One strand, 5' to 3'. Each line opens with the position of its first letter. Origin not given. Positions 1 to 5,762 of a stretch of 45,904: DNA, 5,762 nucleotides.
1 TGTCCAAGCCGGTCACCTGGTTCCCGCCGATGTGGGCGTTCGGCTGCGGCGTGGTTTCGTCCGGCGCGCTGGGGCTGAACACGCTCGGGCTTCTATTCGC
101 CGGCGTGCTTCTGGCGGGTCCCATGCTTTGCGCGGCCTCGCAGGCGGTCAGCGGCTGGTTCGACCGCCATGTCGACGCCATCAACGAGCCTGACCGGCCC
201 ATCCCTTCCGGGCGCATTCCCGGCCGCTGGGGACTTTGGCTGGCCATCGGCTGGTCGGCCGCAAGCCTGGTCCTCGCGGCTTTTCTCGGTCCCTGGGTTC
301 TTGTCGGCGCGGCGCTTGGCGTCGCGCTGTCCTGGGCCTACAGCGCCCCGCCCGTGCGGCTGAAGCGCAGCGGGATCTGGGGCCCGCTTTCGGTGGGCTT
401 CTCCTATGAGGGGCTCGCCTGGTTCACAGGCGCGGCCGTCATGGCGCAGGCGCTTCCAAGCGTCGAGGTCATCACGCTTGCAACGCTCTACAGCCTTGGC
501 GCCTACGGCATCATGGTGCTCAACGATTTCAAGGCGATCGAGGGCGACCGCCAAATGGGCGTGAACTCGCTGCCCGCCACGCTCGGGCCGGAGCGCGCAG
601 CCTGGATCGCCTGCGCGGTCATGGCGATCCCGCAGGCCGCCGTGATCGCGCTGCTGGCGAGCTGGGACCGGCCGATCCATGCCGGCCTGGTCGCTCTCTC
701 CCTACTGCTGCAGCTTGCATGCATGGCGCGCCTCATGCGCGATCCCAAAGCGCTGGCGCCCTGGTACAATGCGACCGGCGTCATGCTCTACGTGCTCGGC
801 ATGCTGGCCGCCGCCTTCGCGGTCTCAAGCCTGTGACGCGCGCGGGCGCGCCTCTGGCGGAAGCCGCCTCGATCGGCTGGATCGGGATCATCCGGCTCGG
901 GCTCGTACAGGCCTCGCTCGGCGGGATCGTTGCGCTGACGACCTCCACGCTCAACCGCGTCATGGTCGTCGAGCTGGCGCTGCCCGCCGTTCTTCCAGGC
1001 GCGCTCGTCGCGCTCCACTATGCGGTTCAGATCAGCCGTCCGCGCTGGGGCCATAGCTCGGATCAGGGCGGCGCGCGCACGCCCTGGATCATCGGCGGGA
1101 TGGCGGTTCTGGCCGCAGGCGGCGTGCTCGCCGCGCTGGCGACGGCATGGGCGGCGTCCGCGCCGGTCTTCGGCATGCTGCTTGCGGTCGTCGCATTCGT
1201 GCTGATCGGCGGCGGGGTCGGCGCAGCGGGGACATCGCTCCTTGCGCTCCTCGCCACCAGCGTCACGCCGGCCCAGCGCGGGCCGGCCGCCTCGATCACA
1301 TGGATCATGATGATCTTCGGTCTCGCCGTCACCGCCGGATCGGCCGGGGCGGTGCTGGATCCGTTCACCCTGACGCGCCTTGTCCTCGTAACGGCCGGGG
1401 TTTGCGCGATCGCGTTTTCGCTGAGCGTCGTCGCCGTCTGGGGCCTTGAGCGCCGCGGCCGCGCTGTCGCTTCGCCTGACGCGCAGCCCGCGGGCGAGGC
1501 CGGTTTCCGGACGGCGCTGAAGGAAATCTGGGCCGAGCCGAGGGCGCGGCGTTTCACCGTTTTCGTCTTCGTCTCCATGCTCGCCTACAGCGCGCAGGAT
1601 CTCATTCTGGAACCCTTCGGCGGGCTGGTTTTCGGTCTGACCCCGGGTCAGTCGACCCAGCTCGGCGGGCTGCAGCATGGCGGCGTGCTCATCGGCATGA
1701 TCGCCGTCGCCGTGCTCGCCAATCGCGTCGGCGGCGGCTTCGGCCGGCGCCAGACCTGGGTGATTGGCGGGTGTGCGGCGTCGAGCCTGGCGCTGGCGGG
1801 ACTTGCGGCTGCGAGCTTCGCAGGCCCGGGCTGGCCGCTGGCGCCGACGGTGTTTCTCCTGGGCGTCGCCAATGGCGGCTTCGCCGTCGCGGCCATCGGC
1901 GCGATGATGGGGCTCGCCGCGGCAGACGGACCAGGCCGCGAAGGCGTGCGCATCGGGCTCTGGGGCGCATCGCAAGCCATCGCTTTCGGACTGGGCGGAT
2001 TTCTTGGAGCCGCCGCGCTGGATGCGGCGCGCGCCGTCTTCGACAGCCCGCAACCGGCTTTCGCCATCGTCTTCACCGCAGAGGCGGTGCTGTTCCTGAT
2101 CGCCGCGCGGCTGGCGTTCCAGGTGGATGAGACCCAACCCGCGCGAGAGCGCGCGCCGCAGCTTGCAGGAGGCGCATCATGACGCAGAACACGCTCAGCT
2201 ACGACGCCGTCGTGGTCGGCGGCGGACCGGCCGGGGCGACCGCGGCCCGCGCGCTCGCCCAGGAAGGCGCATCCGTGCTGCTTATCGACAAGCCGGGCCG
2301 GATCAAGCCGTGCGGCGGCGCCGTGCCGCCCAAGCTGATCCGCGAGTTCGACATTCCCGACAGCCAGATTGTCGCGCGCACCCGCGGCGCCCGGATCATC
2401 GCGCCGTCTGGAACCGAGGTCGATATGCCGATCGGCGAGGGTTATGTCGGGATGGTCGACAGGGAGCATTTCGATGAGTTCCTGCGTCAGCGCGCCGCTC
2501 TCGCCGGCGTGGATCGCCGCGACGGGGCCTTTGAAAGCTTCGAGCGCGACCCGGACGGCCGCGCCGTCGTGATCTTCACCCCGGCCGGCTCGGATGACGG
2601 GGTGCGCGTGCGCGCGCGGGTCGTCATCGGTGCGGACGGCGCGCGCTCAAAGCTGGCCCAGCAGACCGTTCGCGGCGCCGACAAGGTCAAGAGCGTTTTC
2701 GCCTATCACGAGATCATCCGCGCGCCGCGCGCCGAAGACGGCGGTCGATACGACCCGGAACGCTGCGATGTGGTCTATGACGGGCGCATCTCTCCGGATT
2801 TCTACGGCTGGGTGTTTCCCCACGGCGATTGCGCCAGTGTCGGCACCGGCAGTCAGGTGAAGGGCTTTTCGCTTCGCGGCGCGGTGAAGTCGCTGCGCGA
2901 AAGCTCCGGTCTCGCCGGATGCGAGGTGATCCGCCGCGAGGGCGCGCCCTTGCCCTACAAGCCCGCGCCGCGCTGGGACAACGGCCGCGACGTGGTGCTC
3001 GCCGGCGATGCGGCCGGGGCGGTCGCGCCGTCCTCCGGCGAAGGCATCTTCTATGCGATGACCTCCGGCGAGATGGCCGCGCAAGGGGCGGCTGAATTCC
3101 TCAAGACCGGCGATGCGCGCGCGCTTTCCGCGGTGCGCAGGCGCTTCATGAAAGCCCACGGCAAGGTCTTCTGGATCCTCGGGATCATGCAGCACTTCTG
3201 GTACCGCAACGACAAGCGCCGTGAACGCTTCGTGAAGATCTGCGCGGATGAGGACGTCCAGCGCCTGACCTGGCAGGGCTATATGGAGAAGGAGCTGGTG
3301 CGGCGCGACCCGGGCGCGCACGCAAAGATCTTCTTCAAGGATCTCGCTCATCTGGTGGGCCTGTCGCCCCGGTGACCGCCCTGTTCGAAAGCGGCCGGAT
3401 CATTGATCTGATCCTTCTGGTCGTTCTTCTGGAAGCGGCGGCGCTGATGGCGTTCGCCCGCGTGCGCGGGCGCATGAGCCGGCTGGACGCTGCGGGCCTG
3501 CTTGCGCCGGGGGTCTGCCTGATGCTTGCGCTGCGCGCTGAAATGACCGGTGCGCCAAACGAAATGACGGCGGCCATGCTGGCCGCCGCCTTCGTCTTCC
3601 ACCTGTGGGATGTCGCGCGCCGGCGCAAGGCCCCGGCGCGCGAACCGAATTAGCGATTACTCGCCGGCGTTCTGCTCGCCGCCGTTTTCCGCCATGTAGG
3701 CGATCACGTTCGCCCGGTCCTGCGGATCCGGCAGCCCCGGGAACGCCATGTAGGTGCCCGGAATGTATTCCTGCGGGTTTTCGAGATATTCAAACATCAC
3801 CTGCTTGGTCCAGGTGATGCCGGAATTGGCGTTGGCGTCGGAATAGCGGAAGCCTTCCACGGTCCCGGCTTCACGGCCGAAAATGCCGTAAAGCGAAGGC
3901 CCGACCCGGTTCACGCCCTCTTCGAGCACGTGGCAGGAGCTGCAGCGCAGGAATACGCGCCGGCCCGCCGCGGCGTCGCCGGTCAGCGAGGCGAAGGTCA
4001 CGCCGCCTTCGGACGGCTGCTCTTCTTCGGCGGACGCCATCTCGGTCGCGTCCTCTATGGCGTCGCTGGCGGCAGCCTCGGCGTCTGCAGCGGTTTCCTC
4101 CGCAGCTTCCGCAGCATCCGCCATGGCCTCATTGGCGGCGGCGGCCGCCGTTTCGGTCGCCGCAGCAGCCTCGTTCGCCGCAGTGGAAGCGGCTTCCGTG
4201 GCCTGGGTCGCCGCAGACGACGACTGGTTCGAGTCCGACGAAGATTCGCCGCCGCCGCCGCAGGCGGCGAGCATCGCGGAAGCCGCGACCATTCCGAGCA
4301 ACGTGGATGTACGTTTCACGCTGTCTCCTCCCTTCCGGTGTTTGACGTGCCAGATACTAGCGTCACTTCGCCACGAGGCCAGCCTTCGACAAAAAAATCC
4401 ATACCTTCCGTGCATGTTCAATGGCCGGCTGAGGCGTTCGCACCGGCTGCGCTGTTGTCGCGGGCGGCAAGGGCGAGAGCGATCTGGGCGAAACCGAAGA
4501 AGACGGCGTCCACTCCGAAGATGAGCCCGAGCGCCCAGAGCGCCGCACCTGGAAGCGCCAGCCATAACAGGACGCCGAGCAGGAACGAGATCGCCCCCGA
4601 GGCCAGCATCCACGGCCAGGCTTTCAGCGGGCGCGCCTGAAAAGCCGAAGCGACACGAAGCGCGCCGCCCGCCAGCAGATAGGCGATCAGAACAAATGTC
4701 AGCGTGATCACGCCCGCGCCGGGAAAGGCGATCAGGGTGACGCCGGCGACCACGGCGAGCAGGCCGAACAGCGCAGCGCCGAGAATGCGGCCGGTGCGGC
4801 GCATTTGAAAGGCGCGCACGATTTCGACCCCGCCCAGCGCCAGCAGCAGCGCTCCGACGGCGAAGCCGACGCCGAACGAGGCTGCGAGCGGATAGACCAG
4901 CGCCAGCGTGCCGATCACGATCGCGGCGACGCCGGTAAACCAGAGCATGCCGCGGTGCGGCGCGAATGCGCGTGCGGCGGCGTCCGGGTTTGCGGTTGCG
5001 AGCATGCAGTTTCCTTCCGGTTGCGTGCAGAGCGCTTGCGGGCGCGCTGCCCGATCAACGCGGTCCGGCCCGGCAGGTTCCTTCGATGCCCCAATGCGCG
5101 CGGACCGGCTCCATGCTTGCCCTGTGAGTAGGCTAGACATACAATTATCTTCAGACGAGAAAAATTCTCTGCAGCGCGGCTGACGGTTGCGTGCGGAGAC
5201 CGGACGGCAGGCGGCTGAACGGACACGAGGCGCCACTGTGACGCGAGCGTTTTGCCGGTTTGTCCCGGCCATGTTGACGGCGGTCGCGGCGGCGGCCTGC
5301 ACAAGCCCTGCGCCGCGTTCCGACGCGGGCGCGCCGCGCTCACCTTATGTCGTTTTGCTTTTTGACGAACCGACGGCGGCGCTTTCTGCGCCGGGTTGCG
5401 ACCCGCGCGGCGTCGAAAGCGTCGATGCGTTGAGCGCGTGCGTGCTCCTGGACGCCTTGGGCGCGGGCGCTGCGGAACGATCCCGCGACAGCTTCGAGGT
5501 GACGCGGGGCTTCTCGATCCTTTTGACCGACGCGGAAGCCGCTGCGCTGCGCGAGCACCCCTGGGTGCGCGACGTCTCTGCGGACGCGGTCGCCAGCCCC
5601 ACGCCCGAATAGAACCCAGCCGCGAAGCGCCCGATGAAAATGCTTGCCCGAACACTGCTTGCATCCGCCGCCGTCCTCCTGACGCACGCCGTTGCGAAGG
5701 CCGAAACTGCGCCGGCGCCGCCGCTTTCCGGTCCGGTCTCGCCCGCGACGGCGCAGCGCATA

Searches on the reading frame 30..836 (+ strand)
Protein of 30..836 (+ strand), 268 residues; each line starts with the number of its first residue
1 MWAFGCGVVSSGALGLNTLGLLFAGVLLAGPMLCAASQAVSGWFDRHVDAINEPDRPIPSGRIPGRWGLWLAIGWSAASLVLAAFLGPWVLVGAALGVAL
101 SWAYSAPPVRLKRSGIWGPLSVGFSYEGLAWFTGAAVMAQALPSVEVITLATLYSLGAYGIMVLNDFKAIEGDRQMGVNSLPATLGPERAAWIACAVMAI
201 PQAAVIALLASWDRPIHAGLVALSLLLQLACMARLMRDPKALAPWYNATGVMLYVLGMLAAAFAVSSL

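Call 53: search_protein_families(library=pfam, proteins=[window:30-836:+], max_evalue=0.001)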
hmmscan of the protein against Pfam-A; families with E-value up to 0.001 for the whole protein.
window:30-836:+ (268 aa): 1 family
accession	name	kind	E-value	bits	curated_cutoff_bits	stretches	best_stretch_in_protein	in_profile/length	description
PF01040.23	UbiA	-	2.3e-34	119.3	34.2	1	11-244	14-240/250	UbiA prenyltransferase family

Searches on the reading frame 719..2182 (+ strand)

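Call 53: search_protein_families(library=pfam, proteins=[window:719-2182:+], max_evalue=0.001)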
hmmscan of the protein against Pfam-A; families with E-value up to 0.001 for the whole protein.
window:719-2182:+ (487 aa): 2 families
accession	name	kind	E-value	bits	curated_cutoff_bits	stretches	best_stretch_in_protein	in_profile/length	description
PF03209.21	PUCC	-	1.5e-97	327.6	21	1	77-471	1-398/401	PUCC protein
PF07690.21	MFS_1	-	3.2e-14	53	33.4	1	81-400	22-323/347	Major Facilitator Superfamily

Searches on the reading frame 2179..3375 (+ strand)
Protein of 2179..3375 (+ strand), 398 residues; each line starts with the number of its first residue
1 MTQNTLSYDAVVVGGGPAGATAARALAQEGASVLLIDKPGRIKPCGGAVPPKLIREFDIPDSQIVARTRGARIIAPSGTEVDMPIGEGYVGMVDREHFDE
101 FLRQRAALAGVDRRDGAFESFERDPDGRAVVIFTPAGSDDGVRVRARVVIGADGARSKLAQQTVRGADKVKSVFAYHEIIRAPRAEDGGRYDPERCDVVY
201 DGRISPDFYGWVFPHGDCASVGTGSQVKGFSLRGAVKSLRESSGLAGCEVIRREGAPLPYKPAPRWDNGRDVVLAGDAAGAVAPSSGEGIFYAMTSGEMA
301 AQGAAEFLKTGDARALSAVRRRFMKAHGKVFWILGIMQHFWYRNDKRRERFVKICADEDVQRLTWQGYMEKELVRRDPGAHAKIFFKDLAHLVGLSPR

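Call 53: search_protein_families(library=pfam, proteins=[window:2179-3375:+], max_evalue=0.001)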
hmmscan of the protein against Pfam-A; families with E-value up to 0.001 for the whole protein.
window:2179-3375:+ (398 aa): 11 families
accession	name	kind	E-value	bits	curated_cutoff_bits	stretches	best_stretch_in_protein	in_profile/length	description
PF01494.25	FAD_binding_3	-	2.8e-17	63.4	22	2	8-38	2-32/349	FAD binding domain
PF05834.18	Lycopene_cycl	-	1.7e-16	60.8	23.4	2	9-160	1-146/380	Lycopene cyclase protein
PF04820.20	Trp_halogenase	-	1.3e-10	41.1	21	1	93-165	155-223/458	Tryptophan halogenase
PF01266.30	DAO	-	3.3e-09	37.2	27.9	1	9-38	1-30/353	FAD dependent oxidoreductase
PF07992.20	Pyr_redox_2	-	4.1e-09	36.7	26.1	1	8-168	1-121/291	Pyridine nucleotide-disulphide oxidoreductase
PF12831.13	FAD_oxidored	-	4.9e-07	29.8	27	1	9-41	1-33/416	FAD dependent oxidoreductase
PF13450.12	NAD_binding_8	-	7.4e-07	29.8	21.9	1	12-41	1-30/68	NAD(P)-binding Rossmann-like domain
PF00890.30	FAD_binding_2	-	3.2e-05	23.7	20.4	1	9-38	1-30/414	FAD binding domain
PF03486.20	HI0933_like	-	5.3e-05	23.2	50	1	9-40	2-33/244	HI0933-like protein Rossmann domain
PF01134.28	GIDA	-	8e-05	22.3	22.1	1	9-37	1-30/391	Glucose inhibited division protein A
PF01946.23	Thi4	-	0.00043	20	26.2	1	6-48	16-57/235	Thi4 family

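Call 74: list_cluster_members(proteins=[window:2179-3372:+, window:11333-14452:+, window:15749-17119:+, window:9283-10155:+, window:29078-30064:+, window:22943-23989:+, window:41714-42457:+, window:23997-25244:+])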
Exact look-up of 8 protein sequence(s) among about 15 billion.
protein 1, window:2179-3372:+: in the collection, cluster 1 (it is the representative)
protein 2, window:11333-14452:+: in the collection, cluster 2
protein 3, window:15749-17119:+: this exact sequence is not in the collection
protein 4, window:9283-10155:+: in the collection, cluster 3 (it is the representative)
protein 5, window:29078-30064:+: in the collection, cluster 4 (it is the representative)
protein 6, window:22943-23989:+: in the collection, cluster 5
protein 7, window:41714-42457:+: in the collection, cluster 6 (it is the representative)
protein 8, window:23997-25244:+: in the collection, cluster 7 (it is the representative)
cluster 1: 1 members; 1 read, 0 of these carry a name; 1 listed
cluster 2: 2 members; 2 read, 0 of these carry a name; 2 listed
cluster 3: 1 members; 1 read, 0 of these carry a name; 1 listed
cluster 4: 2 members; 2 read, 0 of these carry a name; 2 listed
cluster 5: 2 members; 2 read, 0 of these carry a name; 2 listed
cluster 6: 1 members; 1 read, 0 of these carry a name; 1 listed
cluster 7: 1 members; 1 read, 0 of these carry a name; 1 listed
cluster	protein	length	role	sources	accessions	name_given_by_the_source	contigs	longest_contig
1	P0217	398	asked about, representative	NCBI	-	-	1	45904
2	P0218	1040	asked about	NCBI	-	-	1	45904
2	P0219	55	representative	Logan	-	-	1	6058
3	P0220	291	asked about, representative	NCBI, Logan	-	-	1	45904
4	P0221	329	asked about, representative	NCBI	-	-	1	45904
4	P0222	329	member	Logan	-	-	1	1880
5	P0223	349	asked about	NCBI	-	-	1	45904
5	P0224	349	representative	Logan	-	-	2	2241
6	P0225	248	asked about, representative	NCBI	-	-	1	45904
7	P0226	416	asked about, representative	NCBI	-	-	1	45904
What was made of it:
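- Tried and rejected: Cluster look-ups of eight other window proteins gave no organism name (call 74), so the source organism stays unnamed.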

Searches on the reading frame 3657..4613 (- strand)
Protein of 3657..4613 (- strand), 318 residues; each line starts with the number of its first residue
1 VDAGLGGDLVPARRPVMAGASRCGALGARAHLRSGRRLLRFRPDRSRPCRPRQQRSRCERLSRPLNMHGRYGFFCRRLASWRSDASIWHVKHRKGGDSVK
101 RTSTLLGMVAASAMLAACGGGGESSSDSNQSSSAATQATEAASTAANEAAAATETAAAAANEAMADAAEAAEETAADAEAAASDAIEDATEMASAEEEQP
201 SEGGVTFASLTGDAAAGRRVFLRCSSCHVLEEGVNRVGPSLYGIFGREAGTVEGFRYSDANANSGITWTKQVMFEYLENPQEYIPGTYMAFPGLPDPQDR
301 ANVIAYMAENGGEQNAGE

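Call 53: search_protein_families(library=pfam, proteins=[window:3657-4613:-], max_evalue=0.001)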
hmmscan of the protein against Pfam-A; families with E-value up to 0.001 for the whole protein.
window:3657-4613:- (318 aa): 1 family
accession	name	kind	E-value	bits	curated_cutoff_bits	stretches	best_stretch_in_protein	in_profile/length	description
PF00034.26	Cytochrom_C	-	1.4e-09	39.5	21.3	1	214-308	1-87/90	Cytochrome c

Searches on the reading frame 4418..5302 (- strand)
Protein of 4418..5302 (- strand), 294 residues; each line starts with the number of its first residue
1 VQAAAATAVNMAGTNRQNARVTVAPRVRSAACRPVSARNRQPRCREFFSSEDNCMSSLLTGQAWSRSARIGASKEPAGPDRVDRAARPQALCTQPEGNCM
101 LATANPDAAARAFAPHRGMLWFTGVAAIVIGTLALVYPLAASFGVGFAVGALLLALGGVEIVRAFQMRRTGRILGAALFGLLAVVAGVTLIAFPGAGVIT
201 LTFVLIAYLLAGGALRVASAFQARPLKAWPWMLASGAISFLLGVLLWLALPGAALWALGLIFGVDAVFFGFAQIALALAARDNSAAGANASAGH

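Call 53: search_protein_families(library=pfam, proteins=[window:4418-5302:-], max_evalue=0.001)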
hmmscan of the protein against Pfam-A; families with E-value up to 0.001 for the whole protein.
window:4418-5302:- (294 aa): 1 family
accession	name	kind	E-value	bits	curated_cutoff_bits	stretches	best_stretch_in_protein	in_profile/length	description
PF03729.18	DUF308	-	3.1e-20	72.6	25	2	123-191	2-72/73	Short repeat of unknown function (DUF308)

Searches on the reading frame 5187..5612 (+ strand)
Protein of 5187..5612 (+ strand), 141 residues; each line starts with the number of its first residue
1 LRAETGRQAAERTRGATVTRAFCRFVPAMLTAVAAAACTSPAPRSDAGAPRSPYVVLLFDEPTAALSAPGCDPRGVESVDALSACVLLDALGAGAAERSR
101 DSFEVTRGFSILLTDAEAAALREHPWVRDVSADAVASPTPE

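Call 53: search_protein_families(library=pfam, proteins=[window:5187-5612:+], max_evalue=0.001)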
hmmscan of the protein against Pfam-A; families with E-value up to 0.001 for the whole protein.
window:5187-5612:+ (141 aa): 0 families

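Call 83: search_protein_families(library=pfam, proteins=[window:5187-5609:+], max_evalue=1)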
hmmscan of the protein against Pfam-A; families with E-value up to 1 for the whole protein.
window:5187-5609:+ (141 aa): 1 family
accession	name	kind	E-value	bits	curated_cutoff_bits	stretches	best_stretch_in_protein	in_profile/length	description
PF05922.21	Inhibitor_I9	-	0.003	18.6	21.2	1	101-134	43-77/82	Peptidase inhibitor I9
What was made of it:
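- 5187..5612 (+): 141-aa ORF 21 nt upstream of the protease gene. It is a stand-alone propeptide-like (I9-like) protein with a lipobox-like AAAAC, and is probably a periplasmic inhibitor or chaperone partner of the protease. All three have a weak Pfam Inhibitor_I9 hit (call 83).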
